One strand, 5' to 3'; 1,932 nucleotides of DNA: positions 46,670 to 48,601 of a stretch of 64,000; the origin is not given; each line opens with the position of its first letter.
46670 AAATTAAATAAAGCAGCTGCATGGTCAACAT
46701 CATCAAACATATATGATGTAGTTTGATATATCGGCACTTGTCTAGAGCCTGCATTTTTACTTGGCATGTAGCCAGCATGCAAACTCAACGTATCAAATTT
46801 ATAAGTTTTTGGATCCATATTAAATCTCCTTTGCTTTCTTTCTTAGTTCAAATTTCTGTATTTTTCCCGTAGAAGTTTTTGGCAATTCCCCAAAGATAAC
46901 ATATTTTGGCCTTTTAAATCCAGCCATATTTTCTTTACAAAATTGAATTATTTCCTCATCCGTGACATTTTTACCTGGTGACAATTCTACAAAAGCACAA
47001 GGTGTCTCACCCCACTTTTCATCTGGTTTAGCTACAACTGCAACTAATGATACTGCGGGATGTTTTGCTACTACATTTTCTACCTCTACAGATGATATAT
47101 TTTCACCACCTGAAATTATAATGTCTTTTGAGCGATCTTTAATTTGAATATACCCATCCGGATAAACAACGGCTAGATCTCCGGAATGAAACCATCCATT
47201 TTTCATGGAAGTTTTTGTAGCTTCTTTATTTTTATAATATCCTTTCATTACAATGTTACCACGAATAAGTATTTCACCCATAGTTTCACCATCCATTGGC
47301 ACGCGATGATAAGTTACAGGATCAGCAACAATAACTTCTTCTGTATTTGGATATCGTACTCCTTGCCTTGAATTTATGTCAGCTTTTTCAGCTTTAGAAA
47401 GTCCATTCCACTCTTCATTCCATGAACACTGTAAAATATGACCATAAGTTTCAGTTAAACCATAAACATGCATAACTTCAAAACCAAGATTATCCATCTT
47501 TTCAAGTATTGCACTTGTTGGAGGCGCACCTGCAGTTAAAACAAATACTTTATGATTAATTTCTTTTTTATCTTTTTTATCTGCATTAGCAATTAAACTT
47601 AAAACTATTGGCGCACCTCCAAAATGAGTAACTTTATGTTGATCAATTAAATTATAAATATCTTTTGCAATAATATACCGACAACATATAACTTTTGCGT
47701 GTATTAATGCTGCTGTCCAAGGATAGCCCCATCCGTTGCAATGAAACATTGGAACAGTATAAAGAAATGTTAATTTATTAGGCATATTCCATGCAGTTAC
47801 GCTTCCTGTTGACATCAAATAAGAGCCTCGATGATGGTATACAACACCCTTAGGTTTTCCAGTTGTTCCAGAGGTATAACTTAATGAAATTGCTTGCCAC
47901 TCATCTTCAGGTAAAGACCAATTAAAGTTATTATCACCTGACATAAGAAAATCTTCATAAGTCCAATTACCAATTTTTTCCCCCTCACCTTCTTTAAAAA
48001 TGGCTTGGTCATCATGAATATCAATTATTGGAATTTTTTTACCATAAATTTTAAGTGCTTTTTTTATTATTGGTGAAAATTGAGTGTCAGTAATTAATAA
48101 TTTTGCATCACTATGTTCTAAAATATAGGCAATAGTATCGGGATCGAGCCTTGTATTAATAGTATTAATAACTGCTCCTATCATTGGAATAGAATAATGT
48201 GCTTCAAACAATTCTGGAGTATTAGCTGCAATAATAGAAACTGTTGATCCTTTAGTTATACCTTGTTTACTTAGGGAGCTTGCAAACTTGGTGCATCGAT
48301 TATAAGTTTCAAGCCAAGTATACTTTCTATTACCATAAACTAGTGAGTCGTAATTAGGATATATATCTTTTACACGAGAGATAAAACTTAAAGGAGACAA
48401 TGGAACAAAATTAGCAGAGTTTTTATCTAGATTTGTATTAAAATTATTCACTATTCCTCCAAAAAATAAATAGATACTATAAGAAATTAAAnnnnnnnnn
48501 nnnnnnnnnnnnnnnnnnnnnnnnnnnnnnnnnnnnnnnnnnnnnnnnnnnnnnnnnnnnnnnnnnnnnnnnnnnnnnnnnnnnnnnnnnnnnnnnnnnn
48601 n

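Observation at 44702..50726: FadN-like hydratase/dehydrogenase, acyl-CoA ligase, MetY and hydrolase operon: possible coupling of thioether-acid degradation to methionine synthesis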

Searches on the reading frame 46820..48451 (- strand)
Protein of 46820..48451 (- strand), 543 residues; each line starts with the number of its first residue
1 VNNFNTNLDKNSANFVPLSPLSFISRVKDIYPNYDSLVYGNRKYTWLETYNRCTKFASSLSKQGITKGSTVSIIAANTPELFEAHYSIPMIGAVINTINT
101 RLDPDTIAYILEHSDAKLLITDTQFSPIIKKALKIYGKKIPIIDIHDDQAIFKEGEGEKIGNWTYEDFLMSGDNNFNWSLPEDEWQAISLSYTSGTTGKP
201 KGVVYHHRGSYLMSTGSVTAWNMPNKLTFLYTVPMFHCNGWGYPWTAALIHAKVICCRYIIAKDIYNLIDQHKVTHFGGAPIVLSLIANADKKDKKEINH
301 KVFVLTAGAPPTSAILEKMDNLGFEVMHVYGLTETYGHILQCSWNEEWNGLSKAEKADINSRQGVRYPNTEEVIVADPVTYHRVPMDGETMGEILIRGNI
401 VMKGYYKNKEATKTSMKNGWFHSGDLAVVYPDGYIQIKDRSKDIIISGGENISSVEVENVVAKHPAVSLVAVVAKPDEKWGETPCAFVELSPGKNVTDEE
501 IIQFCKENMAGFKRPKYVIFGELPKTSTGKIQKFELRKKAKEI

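Call 3: search_protein_families(library=ncbifam, proteins=[window:46820-48451:-])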
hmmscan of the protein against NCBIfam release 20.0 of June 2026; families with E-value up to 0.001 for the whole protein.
window:46820-48451:- (543 aa): 106 families (the best 25 are shown)
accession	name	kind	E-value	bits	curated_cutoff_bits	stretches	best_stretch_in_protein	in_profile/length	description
NF006020.0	PRK08162.1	subfamily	2.8e-253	841.2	677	1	1-542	2-540/545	acyl-CoA synthetase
NF004837.0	PRK06187.1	subfamily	2.6e-135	451.7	476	1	30-542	20-524/531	long-chain-fatty-acid--CoA ligase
NF005426.0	PRK07008.1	equivalog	6.1e-102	342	822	1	43-541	43-536/545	3-(methylthio)propionyl-CoA ligase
NF004674.0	PRK06018.1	subfamily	4.1e-101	339.3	766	1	44-541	40-535/544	long-chain-fatty-acid--CoA ligase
NF006182.0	PRK08316.1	subfamily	3.5e-88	296.4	663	1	24-542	17-519/523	fatty acyl-CoA synthetase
NF002966.0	PRK03640.1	equivalog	2.1e-81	274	556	2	173-542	129-482/483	o-succinylbenzoate--CoA ligase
NF009233.0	PRK12583.1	subfamily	2e-77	260.9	832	2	186-540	202-550/558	fatty acid CoA ligase family protein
NF005801.1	PRK07656.1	equivalog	1.9e-75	254.4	657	1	24-537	7-500/500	FadD3 family acyl-CoA ligase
TIGR01923.1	menE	equivalog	4.3e-75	253.3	330.15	1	45-534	1-440/442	o-succinylbenzoate--CoA ligase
NF005307.0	PRK06839.1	equivalog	2.1e-74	251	748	1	31-541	15-494/496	o-succinylbenzoate--CoA ligase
NF052269.1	Staph_lig_FadD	equivalog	3e-73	246.9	650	1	41-542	25-495/499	long-chain-fatty-acid--CoA ligase FadD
NF005676.0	PRK07470.1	equivalog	3.2e-71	240.6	774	1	23-539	25-528/544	acyl-CoA synthetase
NF005857.1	PRK07786.1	exception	1.7e-70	238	733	1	30-539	21-511/513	fatty-acid--CoA ligase FadD5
NF006181.0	PRK08314.1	subfamily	4.4e-68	229.9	705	1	29-541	35-555/563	long-chain-fatty-acid--CoA ligase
NF004143.0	PRK05620.1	equivalog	2e-67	227.9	852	1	42-540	37-555/576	long-chain fatty-acid--CoA ligase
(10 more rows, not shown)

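Call 4: search_protein_families(library=pfam, proteins=[window:46820-48451:-])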
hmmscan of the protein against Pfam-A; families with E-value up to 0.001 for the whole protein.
window:46820-48451:- (543 aa): 2 families
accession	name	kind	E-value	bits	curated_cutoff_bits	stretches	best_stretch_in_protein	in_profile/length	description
PF00501.34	AMP-binding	-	8.1e-70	236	29.9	1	31-406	8-384/384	AMP-binding enzyme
PF13193.12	AMP-binding_C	-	1.3e-20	74.5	24.5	1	456-530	1-76/76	AMP-binding enzyme C-terminal domain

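Call 15: search_solved_structures(query=window:46820-48451:-, max_evalue=1e-30)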
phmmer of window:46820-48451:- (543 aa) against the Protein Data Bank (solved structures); distinct sequences matched with E-value up to 1e-30: 52.
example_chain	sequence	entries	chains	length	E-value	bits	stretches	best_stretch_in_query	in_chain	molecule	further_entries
1ult_A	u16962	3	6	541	2.6e-76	260.6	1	43-541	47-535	long chain fatty acid-CoA ligase | long-chain-fatty-acid-CoA synthetase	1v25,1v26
8hsy_A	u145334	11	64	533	2.6e-73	250.8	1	35-538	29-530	Acyl-acyl carrier protein synthetase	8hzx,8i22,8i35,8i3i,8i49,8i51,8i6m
8jyl_A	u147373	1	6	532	2.7e-73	250.7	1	35-538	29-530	Acyl-acyl carrier protein synthetase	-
6ihk_A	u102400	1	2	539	1.4e-71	245.1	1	45-541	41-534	AMP-binding domain protein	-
6ijb_A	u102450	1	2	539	9.3e-71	242.3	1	45-541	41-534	AMP-binding domain protein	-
3r44_A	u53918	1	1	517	2.7e-58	201.2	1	189-539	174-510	fatty acyl CoA synthetase FADD13 (FATTY-ACYL-CoA SYNTHETASE)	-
5x8f_A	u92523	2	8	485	7.8e-57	196.4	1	188-538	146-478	2-succinylbenzoate--CoA ligase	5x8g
8r2q_A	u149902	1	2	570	1.1e-56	195.9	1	30-538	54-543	Probable fatty-acid-CoA ligase FadD5 (Fatty-acid-CoA synthetase) (Fatty-acid-CoA synthase)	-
5buq_A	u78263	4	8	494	2e-55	191.7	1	29-538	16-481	2-succinylbenzoate--CoA ligase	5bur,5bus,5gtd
8weu_A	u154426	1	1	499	4.1e-51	177.5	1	188-539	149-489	Fatty-acyl-CoA synthase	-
8wev_A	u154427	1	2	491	4.1e-51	177.5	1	188-539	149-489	Feruloyl-CoA Synthetase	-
5bsm_A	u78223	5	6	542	3.7e-45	157.8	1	37-539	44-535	4-coumarate--CoA ligase 2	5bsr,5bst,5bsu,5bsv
5u95_A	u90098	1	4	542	5.1e-45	157.4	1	36-539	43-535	4-coumarate--CoA ligase 2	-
5bsw_A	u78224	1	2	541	5.3e-45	157.3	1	36-539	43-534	4-coumarate--CoA ligase 2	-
3ivr_A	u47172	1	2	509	1.5e-44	155.8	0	385-534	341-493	Putative long-chain-fatty-acid CoA ligase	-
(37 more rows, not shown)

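Call 18: find_homologous_proteins(query=window:46820-48451:-, max_evalue=1e-50)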
Query window:46820-48451:- (543 aa): 8000 proteins with E <= 1e-50 among 8000 candidates; the best 120 are listed.
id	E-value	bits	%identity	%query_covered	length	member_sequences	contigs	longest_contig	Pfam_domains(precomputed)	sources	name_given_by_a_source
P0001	0.0e+0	1251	99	100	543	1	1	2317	PF00501.35,PF13193.13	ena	-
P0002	0.0e+0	1250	99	100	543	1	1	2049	PF00501.35,PF13193.13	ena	-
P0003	0.0e+0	1181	92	100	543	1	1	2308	PF00501.35,PF13193.13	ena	-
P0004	0.0e+0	1169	91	100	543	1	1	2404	PF00501.35,PF13193.13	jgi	-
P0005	0.0e+0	1168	91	100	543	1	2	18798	PF00501.35,PF13193.13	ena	-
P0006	0.0e+0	1168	91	100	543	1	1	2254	PF00501.35,PF13193.13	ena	-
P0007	0.0e+0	1168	91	100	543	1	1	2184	PF00501.35,PF13193.13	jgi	-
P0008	0.0e+0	1168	91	100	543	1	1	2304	PF00501.35,PF13193.13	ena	-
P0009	0.0e+0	1168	91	100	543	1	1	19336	PF00501.35,PF13193.13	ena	-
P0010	0.0e+0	1168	91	100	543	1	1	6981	PF00501.35,PF13193.13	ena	-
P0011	0.0e+0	1168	90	100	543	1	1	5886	PF00501.35,PF13193.13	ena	-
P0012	0.0e+0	1168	91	100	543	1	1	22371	PF00501.35,PF13193.13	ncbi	-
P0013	0.0e+0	1167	91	100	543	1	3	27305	PF00501.35,PF13193.13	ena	-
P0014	0.0e+0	1167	91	100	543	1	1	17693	PF00501.35,PF13193.13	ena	-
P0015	0.0e+0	1167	91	100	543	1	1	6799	PF00501.35,PF13193.13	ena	-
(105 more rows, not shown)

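Call 19: find_related_loci(query=window:46820-48451:-, collection=genome_contigs, flank=6000)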
Query window:46820-48451:- (543 aa) in genome_contigs; peptide patterns used: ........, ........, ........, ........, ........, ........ (x = any residue, [..] = any of these).
600 stretches matched a pattern (row limit reached: there are more); 599 encode a relative of the query (tblastn E <= 1e-3); the best 80 are kept; 80 distinct loci.
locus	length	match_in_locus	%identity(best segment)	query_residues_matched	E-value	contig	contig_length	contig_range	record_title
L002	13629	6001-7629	90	1-543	0e+0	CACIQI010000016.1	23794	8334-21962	uncultured Alphaproteobacteria bacterium isolate AG-913-M07 genome assembly, contig: AG-913-M07_NODE_16, whole genome sh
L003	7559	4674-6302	90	1-543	0e+0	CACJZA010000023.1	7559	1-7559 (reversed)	uncultured Alphaproteobacteria bacterium isolate AG-916-I08 genome assembly, contig: AG-916-I08_NODE_23, whole genome sh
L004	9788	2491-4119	86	1-543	0e+0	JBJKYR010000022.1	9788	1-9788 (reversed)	MAG: Alphaproteobacteria bacterium isolate LRMED-199 HIMB59-LRMED-199-C17449, whole genome shotgun sequence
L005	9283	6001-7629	67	2-543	0e+0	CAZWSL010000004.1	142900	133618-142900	MAG TPA_asm: uncultured Desulfobacula sp. isolate SRP077602_co1_446 genome assembly, contig: NODE_135_length_142900_cov_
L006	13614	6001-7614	69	1-540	0e+0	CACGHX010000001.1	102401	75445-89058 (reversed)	uncultured Pelagibacteraceae bacterium isolate AG-909-P19 genome assembly, contig: AG-909-P19_NODE_1, whole genome shotg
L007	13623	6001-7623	69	1-543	0e+0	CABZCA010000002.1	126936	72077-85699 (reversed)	MAG: uncultured Pelagibacteraceae bacterium isolate AG-337-C14 genome assembly, contig: AG-337-C14_NODE_2, whole genome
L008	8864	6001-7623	69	1-543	0e+0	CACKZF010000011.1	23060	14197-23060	uncultured Pelagibacteraceae bacterium isolate AG-461-A11 genome assembly, contig: AG-461-A11_NODE_11, whole genome shot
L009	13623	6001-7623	69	1-543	0e+0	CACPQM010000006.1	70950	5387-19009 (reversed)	MAG: uncultured Pelagibacteraceae bacterium isolate AG-916-B15 genome assembly, contig: AG-916-B15_NODE_6, whole genome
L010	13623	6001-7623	68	1-543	0e+0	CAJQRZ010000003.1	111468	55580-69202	MAG: uncultured Candidatus Pelagibacter sp. isolate RIS_SAG_23 genome assembly, contig: c_000000001818, whole genome sho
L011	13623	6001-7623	66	1-543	0e+0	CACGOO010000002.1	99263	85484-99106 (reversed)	uncultured Pelagibacteraceae bacterium isolate AG-910-E21 genome assembly, contig: AG-910-E21_NODE_2, whole genome shotg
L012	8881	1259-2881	66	1-543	0e+0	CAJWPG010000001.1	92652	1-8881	MAG TPA_asm: uncultured Pelagibacteraceae bacterium isolate ERR598981_bin.35_MetaBAT_v2.12.1_MAG genome assembly, contig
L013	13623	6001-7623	66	1-543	0e+0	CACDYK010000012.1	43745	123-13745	uncultured Pelagibacteraceae bacterium isolate AG-390-G11 genome assembly, contig: AG-390-G11_NODE_12, whole genome shot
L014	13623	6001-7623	65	1-543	0e+0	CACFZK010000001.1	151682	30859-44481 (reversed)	uncultured Pelagibacteraceae bacterium isolate AG-422-A21 genome assembly, contig: AG-422-A21_NODE_1, whole genome shotg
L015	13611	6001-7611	66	1-539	0e+0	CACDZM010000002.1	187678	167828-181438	uncultured Pelagibacteraceae bacterium isolate AG-905-A07 genome assembly, contig: AG-905-A07_NODE_2, whole genome shotg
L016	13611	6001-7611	66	1-539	0e+0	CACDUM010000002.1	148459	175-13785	uncultured Pelagibacteraceae bacterium isolate AG-904-L02 genome assembly, contig: AG-904-L02_NODE_2, whole genome shotg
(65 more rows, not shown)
